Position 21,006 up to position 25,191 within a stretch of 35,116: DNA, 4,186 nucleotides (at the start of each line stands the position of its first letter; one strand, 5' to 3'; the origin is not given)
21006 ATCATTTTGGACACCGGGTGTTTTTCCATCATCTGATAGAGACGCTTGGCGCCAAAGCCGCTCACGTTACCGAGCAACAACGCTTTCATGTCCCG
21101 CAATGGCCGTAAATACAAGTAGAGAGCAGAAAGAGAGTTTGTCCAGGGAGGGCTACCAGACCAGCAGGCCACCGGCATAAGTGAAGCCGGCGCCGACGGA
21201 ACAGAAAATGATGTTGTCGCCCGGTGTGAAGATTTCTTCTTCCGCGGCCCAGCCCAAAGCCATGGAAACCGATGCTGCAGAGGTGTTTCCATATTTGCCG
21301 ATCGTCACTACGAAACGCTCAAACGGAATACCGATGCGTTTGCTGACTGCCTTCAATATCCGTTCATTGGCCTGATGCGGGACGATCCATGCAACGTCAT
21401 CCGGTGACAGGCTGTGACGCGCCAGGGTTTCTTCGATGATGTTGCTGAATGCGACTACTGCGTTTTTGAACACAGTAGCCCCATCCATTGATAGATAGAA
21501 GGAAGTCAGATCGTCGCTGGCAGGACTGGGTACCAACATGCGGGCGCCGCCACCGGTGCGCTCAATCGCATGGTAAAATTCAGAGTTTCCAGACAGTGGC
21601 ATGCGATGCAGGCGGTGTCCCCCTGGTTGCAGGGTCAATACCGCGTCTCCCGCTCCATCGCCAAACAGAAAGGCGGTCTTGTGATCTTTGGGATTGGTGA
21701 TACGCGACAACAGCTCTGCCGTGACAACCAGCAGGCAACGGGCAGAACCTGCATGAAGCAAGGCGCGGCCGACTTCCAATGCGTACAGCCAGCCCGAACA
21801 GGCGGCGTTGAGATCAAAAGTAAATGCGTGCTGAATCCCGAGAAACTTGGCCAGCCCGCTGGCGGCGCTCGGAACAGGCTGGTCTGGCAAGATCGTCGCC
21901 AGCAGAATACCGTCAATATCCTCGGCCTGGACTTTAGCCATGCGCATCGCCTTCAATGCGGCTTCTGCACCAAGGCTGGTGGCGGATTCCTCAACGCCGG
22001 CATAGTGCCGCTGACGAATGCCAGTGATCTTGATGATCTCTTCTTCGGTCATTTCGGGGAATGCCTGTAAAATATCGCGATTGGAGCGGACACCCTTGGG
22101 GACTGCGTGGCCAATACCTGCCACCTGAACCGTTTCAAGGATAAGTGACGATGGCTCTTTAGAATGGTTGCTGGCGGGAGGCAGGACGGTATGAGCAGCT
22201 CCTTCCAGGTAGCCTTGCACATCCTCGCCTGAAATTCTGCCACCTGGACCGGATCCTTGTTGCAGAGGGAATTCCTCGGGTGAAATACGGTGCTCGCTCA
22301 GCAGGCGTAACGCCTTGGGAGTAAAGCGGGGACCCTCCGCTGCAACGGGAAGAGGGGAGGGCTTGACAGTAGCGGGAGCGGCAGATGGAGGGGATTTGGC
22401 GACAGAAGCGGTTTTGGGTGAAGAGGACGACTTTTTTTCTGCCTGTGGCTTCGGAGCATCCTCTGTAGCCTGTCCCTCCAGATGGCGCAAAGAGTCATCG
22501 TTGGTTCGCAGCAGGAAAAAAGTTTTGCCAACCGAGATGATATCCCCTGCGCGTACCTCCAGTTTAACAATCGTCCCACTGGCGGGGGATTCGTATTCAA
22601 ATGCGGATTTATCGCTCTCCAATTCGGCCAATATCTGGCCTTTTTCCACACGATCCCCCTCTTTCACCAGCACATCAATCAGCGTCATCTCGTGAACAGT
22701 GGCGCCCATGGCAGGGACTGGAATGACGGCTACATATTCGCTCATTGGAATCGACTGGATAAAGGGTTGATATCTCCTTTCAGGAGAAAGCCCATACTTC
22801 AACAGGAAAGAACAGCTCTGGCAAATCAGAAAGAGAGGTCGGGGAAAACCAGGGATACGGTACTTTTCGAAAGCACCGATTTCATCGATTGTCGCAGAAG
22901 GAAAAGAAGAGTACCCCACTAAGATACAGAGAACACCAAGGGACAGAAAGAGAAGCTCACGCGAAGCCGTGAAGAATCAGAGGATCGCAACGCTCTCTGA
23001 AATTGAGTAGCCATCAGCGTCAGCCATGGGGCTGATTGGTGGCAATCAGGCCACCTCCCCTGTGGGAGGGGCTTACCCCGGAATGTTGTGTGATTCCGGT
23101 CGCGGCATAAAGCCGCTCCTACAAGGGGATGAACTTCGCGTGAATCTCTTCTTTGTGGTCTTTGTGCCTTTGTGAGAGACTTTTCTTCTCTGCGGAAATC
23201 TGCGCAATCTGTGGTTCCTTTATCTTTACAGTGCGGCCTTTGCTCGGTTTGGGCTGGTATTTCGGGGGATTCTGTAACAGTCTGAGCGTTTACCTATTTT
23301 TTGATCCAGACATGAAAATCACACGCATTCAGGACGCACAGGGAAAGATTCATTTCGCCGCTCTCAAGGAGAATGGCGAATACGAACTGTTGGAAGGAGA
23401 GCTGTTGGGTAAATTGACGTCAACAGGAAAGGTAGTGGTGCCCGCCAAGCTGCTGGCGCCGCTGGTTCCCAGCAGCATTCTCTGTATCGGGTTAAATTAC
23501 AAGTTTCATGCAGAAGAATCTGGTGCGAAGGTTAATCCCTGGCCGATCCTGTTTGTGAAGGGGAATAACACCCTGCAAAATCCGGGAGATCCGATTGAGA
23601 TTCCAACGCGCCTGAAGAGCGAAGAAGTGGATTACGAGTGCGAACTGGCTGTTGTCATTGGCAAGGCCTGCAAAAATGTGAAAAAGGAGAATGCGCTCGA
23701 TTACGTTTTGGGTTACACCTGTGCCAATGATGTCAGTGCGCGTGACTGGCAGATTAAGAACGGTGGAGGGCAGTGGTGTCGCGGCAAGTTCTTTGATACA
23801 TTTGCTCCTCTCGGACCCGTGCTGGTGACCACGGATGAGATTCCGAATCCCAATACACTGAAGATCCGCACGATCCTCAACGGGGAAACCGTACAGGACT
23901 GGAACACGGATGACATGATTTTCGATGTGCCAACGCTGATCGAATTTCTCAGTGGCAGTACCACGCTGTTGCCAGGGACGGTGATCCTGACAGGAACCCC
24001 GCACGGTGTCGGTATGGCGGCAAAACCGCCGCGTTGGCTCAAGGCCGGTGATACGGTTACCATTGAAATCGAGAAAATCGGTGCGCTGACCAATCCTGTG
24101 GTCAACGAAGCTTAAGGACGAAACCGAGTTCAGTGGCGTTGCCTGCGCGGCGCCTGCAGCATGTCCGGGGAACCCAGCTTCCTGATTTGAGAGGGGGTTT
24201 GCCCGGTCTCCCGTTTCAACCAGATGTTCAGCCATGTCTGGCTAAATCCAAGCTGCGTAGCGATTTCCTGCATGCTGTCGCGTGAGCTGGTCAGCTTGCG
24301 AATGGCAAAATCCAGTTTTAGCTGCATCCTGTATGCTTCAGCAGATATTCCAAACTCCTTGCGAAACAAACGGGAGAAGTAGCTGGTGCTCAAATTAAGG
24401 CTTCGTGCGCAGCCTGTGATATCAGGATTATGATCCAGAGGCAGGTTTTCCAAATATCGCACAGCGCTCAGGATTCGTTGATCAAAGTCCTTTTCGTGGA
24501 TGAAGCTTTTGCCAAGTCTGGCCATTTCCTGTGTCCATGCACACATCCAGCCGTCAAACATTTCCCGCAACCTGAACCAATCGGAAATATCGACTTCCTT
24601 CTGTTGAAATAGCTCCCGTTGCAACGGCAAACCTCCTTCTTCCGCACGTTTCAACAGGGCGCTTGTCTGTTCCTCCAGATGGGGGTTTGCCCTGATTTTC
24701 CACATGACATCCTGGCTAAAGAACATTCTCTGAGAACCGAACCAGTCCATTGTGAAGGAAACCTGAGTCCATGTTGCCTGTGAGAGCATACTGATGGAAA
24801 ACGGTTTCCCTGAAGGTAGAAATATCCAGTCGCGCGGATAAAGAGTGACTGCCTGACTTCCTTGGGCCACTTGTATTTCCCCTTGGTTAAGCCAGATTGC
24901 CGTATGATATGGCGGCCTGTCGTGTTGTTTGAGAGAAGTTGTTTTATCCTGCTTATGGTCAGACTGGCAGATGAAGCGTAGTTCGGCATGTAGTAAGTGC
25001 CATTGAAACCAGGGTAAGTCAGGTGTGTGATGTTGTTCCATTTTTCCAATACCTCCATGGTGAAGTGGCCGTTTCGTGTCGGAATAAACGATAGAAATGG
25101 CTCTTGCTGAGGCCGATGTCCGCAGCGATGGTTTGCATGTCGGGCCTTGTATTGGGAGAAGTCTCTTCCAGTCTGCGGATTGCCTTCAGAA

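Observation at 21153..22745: E2-like lipoyl + E3-binding domains fused to a complete FabH (KAS III) in place of the acyltransferase core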

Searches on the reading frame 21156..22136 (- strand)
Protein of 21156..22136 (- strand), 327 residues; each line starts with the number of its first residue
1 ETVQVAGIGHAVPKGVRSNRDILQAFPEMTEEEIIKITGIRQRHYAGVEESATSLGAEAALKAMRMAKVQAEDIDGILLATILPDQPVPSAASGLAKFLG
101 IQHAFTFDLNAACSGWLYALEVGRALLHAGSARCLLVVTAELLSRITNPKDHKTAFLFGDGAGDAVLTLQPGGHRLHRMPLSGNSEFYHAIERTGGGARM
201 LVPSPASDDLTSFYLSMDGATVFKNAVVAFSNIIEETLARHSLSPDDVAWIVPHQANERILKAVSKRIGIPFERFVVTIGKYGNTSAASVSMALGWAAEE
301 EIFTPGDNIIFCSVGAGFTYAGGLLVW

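Call 16: search_solved_structures(query=window:21156-22136:-, max_evalue=1e-20, show_alignments=3)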
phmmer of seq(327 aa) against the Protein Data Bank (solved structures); distinct sequences matched with E-value up to 1e-20: 41.
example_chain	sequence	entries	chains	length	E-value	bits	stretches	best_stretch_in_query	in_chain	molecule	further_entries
1hn9_A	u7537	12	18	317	1.5e-57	198.5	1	4-324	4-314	BETA-KETOACYL-ACYL CARRIER PROTEIN SYNTHASE III | 3-oxoacyl-[acyl-carrier-protein] synthase III | 3-oxoacyl-[acyl-carrier-protein] synthase 3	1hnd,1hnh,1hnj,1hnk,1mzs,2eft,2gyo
6x7r_A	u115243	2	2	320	1.5e-57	198.5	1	4-324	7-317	3-oxoacyl-[acyl-carrier-protein] synthase 3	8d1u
9ka2_A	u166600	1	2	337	1.9e-57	198.2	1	4-324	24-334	Beta-ketoacyl-[acyl-carrier-protein] synthase III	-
3il9_A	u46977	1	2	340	1.9e-57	198.1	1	4-324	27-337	3-oxoacyl-[acyl-carrier-protein] synthase 3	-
4ylt_A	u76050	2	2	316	2.4e-57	197.8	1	4-324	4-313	3-oxoacyl-[acyl-carrier-protein] synthase 3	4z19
1ebl_A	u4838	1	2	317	1.3e-56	195.4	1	4-324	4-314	BETA-KETOACYL-ACP SYNTHASE III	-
9ka5_A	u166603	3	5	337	9.3e-56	192.6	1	4-324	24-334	Beta-ketoacyl-[acyl-carrier-protein] synthase III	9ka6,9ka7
1ub7_A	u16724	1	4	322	3.1e-53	184.3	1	6-327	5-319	3-oxoacyl-[acyl-carrier protein] synthase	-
4dfe_A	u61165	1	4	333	2.7e-52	181.2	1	5-324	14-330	3-oxoacyl-[acyl-carrier-protein] synthase 3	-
2ebd_A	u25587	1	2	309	4.7e-52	180.5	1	4-325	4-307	3-oxoacyl-[acyl-carrier-protein] synthase 3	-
4ryb_A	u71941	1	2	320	9e-52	179.5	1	4-325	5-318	3-oxoacyl-[acyl-carrier-protein] synthase 3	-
3il3_A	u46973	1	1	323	2.3e-51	178.2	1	5-324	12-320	3-oxoacyl-[acyl-carrier-protein] synthase 3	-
4nhd_A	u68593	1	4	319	1e-50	176.1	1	5-325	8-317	3-oxoacyl-[acyl-carrier-protein] synthase 3 protein 1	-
5bqs_A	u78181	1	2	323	1.4e-49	172.3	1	4-321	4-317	3-oxoacyl-[acyl-carrier-protein] synthase 3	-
8vd9_A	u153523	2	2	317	5.5e-49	170.4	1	4-324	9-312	Beta-ketoacyl-[acyl-carrier-protein] synthase III 1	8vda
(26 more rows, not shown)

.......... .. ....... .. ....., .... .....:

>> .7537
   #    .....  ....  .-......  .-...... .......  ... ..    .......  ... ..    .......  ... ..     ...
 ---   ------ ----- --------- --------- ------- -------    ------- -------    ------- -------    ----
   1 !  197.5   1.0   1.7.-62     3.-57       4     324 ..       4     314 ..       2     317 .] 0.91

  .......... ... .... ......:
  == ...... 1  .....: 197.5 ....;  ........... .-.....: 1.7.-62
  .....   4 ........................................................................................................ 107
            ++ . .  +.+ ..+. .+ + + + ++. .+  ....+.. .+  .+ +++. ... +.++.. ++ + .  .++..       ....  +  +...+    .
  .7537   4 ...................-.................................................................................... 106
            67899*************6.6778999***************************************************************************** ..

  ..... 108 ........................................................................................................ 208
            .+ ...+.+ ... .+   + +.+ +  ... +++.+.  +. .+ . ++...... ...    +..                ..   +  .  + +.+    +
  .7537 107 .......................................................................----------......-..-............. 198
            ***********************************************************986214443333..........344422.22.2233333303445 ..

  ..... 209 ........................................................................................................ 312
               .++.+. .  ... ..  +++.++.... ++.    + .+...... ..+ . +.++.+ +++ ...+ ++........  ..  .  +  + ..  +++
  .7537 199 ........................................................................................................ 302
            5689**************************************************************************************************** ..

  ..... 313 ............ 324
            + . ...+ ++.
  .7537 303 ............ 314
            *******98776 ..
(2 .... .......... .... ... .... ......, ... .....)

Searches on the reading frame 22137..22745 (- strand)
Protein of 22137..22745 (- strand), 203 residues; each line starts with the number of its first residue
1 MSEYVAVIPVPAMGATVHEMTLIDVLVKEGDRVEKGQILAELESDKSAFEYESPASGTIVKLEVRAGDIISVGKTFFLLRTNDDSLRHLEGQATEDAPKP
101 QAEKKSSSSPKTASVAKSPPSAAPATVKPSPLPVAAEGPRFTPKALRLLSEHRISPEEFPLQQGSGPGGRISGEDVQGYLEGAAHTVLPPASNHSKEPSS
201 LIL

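Call 17: search_solved_structures(query=window:22137-22745:-, max_evalue=0.001, show_alignments=3)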
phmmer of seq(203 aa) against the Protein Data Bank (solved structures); distinct sequences matched with E-value up to 0.001: 38.
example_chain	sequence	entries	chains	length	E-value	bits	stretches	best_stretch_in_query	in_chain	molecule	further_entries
7b9k_A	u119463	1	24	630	7.8e-27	97.8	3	8-185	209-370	Dihydrolipoyllysine-residue acetyltransferase component of pyruvate dehydrogenase complex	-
3duf_I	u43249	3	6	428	2.6e-15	60.2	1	10-196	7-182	Dihydrolipoyllysine-residue acetyltransferase component of pyruvate dehydrogenase complex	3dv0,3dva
8x03_A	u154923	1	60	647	2e-13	54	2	8-135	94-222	Acetyltransferase component of pyruvate dehydrogenase complex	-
9j1w_A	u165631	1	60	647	3.2e-13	53.4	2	8-135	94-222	Acetyltransferase component of pyruvate dehydrogenase complex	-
8piu_B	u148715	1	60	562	4.9e-13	52.8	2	10-183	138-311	Dihydrolipoyllysine-residue acetyltransferase component of pyruvate dehydrogenase complex,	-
6ct0_0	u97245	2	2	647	7.4e-13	52.2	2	10-183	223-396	Dihydrolipoyllysine-residue acetyltransferase component of pyruvate dehydrogenase complex,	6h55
9y7v_D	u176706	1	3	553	9.8e-12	48.5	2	8-127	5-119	Dihydrolipoyllysine-residue acetyltransferase component of pyruvate dehydrogenase complex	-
9njt_A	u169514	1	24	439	1.7e-11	47.7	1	6-143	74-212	Dihydrolipoyllysine-residue succinyltransferase component of 2-oxoglutarate dehydrogenase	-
8ohs_C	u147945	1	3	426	4.2e-11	46.5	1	9-185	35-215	Pyruvate dehydrogenase X component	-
6zlm_A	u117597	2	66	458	4.2e-10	43.2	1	7-183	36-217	Dihydrolipoyllysine-residue acetyltransferase component of pyruvate dehydrogenase complex,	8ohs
1lab_A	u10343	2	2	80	6.5e-09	39.3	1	10-79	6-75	DIHYDROLIPOAMIDE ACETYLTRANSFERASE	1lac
2l5t_A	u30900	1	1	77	8.8e-09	38.9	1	10-79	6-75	Lipoamide acyltransferase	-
7uom_01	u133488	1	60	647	2.4e-08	37.5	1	10-185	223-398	Acetyltransferase component of pyruvate dehydrogenase complex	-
7bgj_A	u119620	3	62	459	6.6e-08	36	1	7-194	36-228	Acetyltransferase component of pyruvate dehydrogenase complex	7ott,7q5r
6l1q_C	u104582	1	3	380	1.4e-07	35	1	10-79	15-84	CbbQ protein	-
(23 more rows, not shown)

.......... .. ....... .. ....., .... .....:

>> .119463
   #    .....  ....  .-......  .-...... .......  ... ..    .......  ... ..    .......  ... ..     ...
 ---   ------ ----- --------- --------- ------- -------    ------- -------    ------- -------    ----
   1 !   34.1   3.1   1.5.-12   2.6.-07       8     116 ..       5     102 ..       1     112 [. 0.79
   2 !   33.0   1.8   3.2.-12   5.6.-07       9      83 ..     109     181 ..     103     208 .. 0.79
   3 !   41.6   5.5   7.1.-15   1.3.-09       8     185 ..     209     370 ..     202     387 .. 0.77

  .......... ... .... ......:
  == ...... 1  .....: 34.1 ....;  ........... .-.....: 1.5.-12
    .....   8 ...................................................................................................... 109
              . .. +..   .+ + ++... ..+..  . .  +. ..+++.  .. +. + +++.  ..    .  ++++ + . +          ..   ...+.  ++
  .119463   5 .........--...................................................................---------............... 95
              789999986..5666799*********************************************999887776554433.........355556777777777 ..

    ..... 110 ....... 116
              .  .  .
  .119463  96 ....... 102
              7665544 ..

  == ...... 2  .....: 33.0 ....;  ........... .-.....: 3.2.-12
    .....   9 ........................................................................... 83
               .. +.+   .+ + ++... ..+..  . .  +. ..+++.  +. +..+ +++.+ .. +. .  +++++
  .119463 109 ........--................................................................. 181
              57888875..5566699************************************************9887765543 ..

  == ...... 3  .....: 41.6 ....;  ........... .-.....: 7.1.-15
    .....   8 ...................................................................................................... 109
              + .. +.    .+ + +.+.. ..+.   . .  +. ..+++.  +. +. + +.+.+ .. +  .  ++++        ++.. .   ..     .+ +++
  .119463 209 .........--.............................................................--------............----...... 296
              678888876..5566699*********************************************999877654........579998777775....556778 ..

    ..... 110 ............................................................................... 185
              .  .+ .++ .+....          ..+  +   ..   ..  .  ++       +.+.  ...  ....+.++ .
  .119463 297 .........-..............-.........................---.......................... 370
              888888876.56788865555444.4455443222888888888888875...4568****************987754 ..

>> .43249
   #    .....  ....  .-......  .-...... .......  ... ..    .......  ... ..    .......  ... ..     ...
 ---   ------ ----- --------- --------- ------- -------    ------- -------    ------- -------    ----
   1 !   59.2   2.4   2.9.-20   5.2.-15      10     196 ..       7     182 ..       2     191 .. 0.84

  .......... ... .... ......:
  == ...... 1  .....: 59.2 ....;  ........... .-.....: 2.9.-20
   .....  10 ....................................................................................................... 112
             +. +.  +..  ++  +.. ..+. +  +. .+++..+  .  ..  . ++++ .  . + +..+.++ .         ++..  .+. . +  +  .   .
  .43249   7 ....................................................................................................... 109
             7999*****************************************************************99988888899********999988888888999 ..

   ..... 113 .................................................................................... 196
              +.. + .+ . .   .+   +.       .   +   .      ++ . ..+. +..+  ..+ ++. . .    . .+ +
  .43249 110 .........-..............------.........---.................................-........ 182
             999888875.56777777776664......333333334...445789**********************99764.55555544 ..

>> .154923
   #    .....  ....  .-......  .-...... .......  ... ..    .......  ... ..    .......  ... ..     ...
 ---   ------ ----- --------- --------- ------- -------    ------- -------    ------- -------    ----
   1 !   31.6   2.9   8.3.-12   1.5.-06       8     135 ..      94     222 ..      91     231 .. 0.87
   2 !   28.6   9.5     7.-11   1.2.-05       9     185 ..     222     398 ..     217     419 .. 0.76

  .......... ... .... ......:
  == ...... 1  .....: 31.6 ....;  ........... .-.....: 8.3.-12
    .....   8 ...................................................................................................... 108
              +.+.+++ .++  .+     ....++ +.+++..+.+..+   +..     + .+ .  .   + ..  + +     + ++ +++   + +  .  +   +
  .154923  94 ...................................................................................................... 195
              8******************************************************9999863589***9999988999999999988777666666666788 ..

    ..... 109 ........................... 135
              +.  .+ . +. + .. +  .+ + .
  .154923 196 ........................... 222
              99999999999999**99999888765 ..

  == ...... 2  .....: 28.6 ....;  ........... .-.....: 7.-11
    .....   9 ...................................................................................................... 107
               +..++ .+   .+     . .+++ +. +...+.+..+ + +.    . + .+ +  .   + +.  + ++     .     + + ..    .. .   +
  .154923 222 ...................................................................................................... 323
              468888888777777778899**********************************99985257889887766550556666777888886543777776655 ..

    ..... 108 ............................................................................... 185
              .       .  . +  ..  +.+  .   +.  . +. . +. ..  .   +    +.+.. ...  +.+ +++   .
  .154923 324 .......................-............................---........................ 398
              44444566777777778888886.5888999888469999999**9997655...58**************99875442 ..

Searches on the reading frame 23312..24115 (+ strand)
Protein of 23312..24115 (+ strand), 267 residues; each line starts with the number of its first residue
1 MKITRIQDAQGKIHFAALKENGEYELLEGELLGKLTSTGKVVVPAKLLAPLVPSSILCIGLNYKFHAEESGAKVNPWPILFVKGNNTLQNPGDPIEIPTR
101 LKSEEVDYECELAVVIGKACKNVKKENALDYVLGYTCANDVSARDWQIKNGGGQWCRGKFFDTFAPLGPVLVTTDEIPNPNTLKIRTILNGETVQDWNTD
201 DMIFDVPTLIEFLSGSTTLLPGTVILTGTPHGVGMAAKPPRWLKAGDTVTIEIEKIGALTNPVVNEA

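Call 65: search_protein_families(library=pfam, proteins=[window:23312-24115:+], max_evalue=0.01)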
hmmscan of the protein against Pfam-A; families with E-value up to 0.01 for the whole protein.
window:23312-24115:+ (267 aa): 2 families
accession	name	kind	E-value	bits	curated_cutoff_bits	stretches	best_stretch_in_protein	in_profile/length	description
PF01557.24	FAA_hydrolase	-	1.3e-75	254.2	23.9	1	56-264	2-214/214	Fumarylacetoacetate (FAA) hydrolase C-terminal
PF10370.14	Rv2993c-like_N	-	0.00026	22.2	21.3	1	1-50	1-50/50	Rv2993c-like, N-terminal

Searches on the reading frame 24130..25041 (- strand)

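Call 65: search_protein_families(library=pfam, proteins=[window:24130-25041:-], max_evalue=0.01)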
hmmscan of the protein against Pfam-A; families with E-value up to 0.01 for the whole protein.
window:24130-25041:- (303 aa): 4 families
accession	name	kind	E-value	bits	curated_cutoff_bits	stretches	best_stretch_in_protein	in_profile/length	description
PF12833.13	HTH_18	-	4.4e-16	59.4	33.6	1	212-288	2-79/80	Helix-turn-helix domain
PF00165.29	HTH_AraC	-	1.4e-12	47.9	26.6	2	212-238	15-41/42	Bacterial regulatory helix-turn-helix proteins, AraC family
PF14525.12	AraC_binding_2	-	0.00084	19.5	27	1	15-99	25-107/173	AraC-binding-like domain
PF13384.12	HTH_23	-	0.0011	19.1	24.6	1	249-281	13-46/50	Homeodomain-like domain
